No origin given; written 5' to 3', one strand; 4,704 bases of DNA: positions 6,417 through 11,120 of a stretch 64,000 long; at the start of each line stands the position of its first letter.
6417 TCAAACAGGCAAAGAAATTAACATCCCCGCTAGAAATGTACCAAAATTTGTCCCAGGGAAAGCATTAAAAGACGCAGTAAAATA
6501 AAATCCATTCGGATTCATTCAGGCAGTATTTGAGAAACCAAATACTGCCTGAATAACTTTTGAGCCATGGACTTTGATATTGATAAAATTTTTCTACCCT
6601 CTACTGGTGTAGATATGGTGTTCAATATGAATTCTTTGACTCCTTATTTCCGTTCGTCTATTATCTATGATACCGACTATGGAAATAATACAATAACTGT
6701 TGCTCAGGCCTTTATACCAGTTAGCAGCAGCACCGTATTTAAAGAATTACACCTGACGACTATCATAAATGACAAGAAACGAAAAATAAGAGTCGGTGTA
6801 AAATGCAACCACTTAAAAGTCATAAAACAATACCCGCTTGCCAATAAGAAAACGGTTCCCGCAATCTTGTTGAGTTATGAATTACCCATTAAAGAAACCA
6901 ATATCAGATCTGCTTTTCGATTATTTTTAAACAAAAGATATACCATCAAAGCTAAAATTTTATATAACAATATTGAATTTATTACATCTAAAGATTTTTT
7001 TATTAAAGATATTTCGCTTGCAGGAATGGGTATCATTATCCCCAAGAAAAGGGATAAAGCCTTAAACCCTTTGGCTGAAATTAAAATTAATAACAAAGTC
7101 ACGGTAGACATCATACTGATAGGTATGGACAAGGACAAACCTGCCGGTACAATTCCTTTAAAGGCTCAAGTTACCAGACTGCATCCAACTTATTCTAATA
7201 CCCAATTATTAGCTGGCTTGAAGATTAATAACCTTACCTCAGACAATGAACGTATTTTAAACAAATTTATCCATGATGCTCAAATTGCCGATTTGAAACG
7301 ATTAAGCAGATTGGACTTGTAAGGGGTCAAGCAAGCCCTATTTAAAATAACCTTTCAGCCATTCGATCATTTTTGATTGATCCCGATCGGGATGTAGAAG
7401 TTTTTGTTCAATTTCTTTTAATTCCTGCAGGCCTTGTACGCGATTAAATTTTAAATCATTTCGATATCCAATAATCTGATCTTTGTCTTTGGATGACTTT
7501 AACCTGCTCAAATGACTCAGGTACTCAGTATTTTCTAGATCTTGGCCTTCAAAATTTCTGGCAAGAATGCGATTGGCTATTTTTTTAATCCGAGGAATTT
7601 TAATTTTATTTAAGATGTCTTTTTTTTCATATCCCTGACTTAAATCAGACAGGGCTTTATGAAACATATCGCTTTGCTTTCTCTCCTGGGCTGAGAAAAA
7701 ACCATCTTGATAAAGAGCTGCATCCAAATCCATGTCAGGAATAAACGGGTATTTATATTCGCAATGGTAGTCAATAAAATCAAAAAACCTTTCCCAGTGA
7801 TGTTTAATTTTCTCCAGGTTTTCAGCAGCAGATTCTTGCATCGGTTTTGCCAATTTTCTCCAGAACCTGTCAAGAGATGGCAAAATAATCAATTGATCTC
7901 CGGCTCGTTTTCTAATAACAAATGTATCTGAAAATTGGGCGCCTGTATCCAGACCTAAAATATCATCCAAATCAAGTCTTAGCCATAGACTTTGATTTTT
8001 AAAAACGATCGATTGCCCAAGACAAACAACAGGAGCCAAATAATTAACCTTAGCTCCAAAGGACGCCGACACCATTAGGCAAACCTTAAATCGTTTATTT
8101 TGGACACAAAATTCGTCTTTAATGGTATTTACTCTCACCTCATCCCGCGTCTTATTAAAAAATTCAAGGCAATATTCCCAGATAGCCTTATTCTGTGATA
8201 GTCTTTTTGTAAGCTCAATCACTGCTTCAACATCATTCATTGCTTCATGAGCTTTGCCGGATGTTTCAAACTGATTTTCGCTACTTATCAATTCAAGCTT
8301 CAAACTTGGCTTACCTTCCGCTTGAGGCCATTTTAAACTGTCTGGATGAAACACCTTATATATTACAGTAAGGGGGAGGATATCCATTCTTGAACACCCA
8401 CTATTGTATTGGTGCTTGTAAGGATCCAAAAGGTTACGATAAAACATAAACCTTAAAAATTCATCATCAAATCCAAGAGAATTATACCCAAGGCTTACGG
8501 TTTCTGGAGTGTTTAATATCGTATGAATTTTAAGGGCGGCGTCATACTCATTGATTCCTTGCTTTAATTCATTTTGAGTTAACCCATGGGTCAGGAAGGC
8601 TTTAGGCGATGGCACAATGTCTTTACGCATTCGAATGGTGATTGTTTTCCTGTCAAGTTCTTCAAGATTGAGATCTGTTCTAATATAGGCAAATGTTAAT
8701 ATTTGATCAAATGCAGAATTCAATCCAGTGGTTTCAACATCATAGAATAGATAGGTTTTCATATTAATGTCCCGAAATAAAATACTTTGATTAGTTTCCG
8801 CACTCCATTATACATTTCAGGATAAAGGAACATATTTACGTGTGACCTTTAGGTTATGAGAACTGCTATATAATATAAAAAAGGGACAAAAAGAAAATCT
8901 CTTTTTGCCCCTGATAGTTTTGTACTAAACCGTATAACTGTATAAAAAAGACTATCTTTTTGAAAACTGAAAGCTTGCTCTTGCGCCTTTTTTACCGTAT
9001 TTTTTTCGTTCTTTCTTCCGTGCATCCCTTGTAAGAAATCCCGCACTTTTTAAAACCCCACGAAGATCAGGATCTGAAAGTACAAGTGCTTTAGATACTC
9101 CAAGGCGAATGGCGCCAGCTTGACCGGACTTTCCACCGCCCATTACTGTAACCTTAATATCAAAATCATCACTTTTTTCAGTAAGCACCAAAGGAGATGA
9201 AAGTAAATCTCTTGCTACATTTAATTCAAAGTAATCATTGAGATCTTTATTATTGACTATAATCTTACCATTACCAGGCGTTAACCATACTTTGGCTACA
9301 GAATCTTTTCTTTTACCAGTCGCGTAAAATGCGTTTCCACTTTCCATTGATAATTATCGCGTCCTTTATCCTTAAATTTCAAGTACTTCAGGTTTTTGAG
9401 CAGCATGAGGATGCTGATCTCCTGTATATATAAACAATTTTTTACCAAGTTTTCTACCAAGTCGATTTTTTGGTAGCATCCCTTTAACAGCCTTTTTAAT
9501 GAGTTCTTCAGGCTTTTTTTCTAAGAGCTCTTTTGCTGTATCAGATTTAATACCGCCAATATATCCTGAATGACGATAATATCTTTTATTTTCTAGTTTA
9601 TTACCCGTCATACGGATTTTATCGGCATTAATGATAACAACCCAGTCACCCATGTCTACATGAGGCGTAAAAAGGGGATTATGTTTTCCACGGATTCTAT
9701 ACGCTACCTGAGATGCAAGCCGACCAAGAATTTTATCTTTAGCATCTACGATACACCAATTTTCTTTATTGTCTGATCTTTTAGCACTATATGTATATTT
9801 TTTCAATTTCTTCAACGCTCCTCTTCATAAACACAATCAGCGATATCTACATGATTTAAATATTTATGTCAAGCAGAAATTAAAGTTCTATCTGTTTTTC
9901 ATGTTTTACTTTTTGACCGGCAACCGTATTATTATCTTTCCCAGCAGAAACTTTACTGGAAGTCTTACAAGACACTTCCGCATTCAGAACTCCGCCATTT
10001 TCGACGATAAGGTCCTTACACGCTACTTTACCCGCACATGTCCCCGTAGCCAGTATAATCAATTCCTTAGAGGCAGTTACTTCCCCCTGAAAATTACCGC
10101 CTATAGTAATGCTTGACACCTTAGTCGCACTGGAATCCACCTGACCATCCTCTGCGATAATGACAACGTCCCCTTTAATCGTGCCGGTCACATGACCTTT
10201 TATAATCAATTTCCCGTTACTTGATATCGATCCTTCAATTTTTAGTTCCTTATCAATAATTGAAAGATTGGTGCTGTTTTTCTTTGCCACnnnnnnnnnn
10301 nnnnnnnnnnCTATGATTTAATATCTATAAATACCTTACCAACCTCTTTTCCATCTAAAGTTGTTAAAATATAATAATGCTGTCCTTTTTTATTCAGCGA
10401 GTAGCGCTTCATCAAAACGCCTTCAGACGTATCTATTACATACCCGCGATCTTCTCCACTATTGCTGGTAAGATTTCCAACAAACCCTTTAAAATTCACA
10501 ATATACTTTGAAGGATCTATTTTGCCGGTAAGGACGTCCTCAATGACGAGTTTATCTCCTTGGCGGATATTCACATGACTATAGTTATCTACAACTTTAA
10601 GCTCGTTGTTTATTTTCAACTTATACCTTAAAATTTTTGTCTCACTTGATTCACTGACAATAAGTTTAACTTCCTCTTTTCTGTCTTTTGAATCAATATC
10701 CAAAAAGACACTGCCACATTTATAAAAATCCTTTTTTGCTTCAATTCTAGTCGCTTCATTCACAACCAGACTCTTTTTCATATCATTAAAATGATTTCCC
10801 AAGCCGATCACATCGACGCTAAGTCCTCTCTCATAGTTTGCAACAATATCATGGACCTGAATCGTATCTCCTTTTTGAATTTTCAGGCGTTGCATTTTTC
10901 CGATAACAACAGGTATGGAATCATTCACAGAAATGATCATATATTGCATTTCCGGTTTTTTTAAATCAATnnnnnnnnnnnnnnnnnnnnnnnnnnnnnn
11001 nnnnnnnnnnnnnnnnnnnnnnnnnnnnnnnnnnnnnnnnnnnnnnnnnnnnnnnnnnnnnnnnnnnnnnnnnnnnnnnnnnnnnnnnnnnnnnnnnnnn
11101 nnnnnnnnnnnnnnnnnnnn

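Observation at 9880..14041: Contiguous Helicobacter/Campylobacter-type cell-shape cluster: Csd6/Pgp2-like, unknown bitopic protein, Csd4/Pgp1-like, bactofilin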

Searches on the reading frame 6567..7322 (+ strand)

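Call 73: search_protein_families(library=pfam, proteins=[window:6567-7322:+], max_evalue=0.001)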
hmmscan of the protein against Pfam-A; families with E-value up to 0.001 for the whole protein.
window:6567-7322:+ (251 aa): 1 family
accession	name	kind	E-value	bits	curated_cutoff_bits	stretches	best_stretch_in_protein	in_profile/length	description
PF07238.19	PilZ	-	9.3e-07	29.6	22.5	1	114-235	3-100/102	PilZ domain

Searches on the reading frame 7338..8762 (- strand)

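Call 73: search_protein_families(library=pfam, proteins=[window:7338-8762:-], max_evalue=0.001)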
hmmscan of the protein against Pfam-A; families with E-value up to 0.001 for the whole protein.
window:7338-8762:- (474 aa): 2 families
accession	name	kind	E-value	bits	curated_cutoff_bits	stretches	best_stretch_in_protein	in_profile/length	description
PF00929.31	RNase_T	-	1.1e-14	55.7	24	1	6-184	2-163/164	Exonuclease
PF08411.15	Exonuc_X-T_C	-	2.4e-05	24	27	0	312-417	120-220/269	Exonuclease C-terminal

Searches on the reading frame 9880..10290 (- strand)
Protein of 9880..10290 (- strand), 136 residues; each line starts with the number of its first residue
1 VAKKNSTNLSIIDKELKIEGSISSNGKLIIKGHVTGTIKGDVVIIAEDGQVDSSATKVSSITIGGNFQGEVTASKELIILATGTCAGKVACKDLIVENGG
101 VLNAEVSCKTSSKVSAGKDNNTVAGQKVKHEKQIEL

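Call 3: search_protein_families(library=pfam, proteins=[window:9880-10290:-], max_evalue=0.1)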
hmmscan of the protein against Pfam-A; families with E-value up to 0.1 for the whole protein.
window:9880-10290:- (136 aa): 1 family
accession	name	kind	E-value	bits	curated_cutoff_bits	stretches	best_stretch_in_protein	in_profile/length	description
PF04519.19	Bactofilin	-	8.7e-20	71.2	27.9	1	10-106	1-97/98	Polymer-forming cytoskeletal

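Call 4: search_protein_families(library=ncbifam, proteins=[window:9880-10290:-], max_evalue=0.1)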
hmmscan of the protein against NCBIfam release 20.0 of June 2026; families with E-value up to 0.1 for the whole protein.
window:9880-10290:- (136 aa): 2 families
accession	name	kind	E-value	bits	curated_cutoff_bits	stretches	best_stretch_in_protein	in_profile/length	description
NF005213.0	PRK06698.1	equivalog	0.019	13.8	768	1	39-109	87-152/459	bifunctional 5'-methylthioadenosine/S-adenosylhomocysteine nucleosidase/phosphatase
NF010807.0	PRK14211.1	equivalog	0.063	13.4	126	1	55-106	36-87/114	fluoride efflux transporter CrcB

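Call 7: search_solved_structures(query=window:9880-10290:-, max_evalue=0.01, show_alignments=2)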
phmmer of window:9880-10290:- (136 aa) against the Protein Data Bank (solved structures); distinct sequences matched with E-value up to 0.01: 2.
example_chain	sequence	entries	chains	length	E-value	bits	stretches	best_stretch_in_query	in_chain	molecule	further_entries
2n3d_A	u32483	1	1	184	3.5e-05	27.4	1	10-102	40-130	Bactofilin A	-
6ria_A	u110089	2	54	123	0.0002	24.9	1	7-104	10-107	bactofilin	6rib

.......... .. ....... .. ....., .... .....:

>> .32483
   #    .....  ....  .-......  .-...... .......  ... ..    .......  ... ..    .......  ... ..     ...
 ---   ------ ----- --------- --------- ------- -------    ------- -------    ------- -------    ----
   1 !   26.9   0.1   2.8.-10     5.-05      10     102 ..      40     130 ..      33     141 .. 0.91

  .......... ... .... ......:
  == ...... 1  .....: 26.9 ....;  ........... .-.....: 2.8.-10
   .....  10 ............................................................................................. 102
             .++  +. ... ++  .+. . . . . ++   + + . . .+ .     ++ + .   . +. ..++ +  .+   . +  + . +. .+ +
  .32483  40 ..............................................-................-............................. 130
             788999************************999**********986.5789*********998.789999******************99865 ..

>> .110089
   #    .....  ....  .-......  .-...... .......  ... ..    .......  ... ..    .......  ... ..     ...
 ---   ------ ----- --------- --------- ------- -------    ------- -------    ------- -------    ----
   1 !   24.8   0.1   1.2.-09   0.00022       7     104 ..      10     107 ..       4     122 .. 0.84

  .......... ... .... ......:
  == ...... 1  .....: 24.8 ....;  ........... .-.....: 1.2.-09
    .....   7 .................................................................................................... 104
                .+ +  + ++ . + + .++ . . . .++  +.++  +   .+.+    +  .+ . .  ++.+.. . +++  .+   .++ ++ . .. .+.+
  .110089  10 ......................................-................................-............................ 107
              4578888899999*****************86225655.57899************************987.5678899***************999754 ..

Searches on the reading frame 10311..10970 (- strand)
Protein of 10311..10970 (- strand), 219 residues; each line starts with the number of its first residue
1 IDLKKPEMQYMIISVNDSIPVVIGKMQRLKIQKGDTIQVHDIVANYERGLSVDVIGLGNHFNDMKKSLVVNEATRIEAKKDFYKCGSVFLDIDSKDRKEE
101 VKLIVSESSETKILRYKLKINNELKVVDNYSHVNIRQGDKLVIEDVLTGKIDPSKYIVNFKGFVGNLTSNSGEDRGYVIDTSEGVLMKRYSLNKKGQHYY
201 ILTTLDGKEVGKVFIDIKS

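Call 67: search_protein_families(library=pfam, proteins=[window:10311-10970:-], max_evalue=1)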
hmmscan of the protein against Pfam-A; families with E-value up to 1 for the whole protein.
window:10311-10970:- (219 aa): 2 families
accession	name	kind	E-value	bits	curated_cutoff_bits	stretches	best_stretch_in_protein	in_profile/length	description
PF19769.4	CPxCG_zf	-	0.03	14.5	27.2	1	84-129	28-73/183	CPxCG-related zinc finger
PF24683.1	CT021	-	0.07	13.4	27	1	132-197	4-69/125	CT021 protein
